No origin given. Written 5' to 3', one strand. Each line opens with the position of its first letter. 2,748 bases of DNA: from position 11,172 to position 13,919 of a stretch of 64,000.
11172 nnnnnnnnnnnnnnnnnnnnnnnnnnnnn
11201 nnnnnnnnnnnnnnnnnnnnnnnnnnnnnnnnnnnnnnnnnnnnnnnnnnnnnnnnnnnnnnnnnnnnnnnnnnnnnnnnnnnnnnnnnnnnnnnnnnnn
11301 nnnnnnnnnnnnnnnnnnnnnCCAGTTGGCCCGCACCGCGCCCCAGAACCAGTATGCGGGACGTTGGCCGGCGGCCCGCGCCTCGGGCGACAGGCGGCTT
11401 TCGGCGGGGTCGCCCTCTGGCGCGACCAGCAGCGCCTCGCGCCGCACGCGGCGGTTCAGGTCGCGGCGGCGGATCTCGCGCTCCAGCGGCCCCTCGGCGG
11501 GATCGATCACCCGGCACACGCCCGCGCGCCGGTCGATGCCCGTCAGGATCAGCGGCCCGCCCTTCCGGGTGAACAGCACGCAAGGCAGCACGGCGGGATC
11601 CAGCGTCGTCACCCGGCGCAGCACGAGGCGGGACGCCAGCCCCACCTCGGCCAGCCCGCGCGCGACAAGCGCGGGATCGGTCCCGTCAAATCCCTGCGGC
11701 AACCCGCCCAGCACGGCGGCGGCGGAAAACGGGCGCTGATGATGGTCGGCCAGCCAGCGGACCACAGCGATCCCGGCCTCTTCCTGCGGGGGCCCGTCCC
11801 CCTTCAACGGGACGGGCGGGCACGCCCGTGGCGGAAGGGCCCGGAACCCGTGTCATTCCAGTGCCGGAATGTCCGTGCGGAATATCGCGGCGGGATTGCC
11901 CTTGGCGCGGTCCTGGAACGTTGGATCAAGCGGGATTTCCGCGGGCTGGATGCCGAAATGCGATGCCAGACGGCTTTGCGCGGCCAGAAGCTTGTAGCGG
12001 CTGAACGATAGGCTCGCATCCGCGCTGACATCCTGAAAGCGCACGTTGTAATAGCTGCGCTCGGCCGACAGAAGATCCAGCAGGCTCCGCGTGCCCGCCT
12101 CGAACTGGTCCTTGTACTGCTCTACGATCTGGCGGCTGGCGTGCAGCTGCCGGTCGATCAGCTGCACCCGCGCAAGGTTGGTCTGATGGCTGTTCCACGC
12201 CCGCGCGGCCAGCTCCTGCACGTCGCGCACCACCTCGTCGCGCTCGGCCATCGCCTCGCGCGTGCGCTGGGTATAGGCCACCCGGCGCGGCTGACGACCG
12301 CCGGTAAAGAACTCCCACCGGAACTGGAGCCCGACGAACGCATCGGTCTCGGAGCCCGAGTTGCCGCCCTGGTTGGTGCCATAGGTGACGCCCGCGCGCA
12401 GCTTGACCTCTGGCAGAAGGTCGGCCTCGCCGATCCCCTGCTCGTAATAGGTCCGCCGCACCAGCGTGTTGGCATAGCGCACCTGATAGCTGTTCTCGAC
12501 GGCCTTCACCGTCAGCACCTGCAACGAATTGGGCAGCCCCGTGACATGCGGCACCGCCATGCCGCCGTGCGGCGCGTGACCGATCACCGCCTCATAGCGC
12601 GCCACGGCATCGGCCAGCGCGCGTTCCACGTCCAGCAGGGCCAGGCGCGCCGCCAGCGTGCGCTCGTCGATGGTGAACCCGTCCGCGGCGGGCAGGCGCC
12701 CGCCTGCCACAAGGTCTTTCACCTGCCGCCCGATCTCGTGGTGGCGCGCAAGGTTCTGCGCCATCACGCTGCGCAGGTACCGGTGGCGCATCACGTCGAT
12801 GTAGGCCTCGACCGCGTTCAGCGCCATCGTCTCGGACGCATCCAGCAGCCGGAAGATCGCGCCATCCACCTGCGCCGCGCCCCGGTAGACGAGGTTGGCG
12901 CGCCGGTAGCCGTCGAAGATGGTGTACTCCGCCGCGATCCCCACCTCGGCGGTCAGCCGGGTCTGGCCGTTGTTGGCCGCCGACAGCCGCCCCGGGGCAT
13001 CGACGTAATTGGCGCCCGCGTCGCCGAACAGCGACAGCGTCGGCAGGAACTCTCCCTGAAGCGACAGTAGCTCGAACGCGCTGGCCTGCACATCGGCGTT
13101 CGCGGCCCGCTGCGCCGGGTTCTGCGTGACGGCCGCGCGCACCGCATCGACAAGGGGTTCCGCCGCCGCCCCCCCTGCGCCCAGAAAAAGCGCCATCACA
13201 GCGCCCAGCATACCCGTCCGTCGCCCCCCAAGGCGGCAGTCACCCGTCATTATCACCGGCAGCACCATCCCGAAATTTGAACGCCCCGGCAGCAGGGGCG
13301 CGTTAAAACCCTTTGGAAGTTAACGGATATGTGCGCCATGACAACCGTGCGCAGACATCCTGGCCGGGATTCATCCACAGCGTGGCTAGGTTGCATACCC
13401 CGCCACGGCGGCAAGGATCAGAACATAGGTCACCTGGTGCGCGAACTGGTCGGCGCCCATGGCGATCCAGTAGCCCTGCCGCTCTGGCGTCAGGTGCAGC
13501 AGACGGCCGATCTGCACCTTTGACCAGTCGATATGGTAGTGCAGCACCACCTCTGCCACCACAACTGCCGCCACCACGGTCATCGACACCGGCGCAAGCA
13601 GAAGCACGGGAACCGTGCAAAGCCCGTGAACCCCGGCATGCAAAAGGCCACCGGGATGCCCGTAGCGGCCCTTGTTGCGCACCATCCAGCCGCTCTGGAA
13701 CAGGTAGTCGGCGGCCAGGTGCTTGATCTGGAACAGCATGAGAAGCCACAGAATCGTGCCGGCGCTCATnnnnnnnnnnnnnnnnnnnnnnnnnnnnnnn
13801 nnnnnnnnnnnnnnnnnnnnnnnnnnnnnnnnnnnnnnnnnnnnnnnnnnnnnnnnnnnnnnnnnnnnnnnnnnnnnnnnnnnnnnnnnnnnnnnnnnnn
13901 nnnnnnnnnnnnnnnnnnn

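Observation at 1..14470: Giant-adhesin type I secretion locus is wired to cyclic-nucleotide parts rather than LapD/LapG-style c-di-GMP control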

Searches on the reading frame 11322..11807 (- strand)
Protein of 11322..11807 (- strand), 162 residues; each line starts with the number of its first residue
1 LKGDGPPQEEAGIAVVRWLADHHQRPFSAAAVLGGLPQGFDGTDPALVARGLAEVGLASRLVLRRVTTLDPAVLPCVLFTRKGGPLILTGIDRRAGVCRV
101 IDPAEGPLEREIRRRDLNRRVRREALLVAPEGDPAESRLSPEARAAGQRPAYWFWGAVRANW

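Call 82: search_solved_structures(query=window:11322-11807:-, max_evalue=1, show_alignments=2)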
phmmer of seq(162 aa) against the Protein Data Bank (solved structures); distinct sequences matched with E-value up to 1: 9.
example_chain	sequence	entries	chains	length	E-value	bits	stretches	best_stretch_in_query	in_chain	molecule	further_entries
3b79_A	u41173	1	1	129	0.055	16.5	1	27-117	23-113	Toxin secretion ATP-binding protein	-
2jrk_A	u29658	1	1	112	0.099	15.7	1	96-120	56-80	Mite allergen Blo t 5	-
2jmh_A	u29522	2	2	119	0.11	15.5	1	96-120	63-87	Mite allergen Blo t 5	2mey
4j7a_A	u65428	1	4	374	0.44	13.6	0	47-94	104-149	Esterase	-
5iq3_A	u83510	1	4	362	0.5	13.4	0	48-94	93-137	Esterase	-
5iq0_A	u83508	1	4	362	0.5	13.4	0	48-94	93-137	Esterase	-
5iq2_A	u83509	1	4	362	0.51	13.4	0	47-94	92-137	Esterase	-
3hug_B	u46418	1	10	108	0.79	12.7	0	1-37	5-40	PROBABLE CONSERVED MEMBRANE PROTEIN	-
4gg6_E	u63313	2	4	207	0.83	12.7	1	46-89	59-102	T-CELL RECEPTOR, SP3.4 ALPHA CHAIN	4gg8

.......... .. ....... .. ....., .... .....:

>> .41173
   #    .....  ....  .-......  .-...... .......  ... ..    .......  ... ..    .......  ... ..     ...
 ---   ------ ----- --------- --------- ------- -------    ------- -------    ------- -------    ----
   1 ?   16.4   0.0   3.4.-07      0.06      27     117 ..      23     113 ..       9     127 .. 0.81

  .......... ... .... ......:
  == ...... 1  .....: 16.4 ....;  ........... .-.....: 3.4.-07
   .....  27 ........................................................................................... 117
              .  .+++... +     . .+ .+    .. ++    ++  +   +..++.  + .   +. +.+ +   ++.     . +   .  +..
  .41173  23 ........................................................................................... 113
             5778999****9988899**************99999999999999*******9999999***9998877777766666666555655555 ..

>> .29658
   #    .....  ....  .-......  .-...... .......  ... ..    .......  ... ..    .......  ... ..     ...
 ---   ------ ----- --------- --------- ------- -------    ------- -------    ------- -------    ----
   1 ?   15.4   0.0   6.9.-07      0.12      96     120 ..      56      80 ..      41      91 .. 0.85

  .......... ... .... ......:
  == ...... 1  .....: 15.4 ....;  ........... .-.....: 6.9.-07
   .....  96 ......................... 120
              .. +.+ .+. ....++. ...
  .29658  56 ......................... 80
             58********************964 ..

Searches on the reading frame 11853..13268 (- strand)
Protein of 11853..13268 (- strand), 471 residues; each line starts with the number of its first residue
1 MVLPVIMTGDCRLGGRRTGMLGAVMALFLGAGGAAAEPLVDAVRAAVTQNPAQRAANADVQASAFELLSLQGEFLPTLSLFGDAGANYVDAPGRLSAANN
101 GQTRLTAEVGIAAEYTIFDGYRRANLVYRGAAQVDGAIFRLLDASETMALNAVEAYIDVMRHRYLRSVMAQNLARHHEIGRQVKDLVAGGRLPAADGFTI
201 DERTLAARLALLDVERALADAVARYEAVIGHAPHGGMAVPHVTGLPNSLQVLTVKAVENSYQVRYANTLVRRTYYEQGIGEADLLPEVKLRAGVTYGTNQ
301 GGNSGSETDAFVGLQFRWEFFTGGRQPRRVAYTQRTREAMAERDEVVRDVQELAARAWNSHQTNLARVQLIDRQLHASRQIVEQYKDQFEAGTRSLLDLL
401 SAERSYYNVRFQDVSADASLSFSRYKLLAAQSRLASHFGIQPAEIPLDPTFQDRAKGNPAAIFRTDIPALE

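Call 7: search_protein_families(library=pfam, proteins=[window:11853-13268:-], max_evalue=0.01)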
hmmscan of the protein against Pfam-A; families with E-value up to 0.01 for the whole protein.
window:11853-13268:- (471 aa): 1 family
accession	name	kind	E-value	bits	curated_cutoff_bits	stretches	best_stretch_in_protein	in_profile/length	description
PF02321.23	OEP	-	6.6e-39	134.1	22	2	255-428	7-183/187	Outer membrane efflux protein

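Call 8: search_protein_families(library=ncbifam, proteins=[window:11853-13268:-], max_evalue=0.01)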
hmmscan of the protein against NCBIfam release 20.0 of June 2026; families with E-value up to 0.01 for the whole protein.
window:11853-13268:- (471 aa): 4 families
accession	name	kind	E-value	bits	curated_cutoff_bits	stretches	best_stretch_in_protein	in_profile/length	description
TIGR01844.1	type_I_sec_TolC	subfamily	8.2e-47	160.1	225.15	1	36-440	2-406/414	TolC family outer membrane protein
TIGR01845.1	outer_NodT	subfamily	8.1e-16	57.9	210.05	1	42-418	62-444/460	efflux transporter outer membrane subunit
NF007002.0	PRK09465.1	equivalog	6.8e-10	38.1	495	2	26-163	13-143/460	outer membrane channel protein TolC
NF052390.1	efflux_OMP_AbuO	equivalog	1.4e-09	37.2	700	1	27-433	11-432/447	multidrug efflux outer membrane protein AbuO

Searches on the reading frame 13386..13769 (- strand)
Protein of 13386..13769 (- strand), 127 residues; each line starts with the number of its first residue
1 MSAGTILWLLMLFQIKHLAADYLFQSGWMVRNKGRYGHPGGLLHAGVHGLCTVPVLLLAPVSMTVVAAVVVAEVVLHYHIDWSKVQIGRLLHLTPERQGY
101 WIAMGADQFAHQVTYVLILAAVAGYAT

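Call 7: search_protein_families(library=pfam, proteins=[window:13386-13769:-], max_evalue=0.01)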
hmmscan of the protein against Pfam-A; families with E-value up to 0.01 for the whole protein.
window:13386-13769:- (127 aa): 1 family
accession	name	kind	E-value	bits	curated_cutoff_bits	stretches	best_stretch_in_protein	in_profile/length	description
PF11750.13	DUF3307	-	1.8e-12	47.8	23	1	9-120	1-107/127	Protein of unknown function (DUF3307)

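Call 8: search_protein_families(library=ncbifam, proteins=[window:13386-13769:-], max_evalue=0.01)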
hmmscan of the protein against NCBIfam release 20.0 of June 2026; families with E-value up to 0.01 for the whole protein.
window:13386-13769:- (127 aa): 0 families
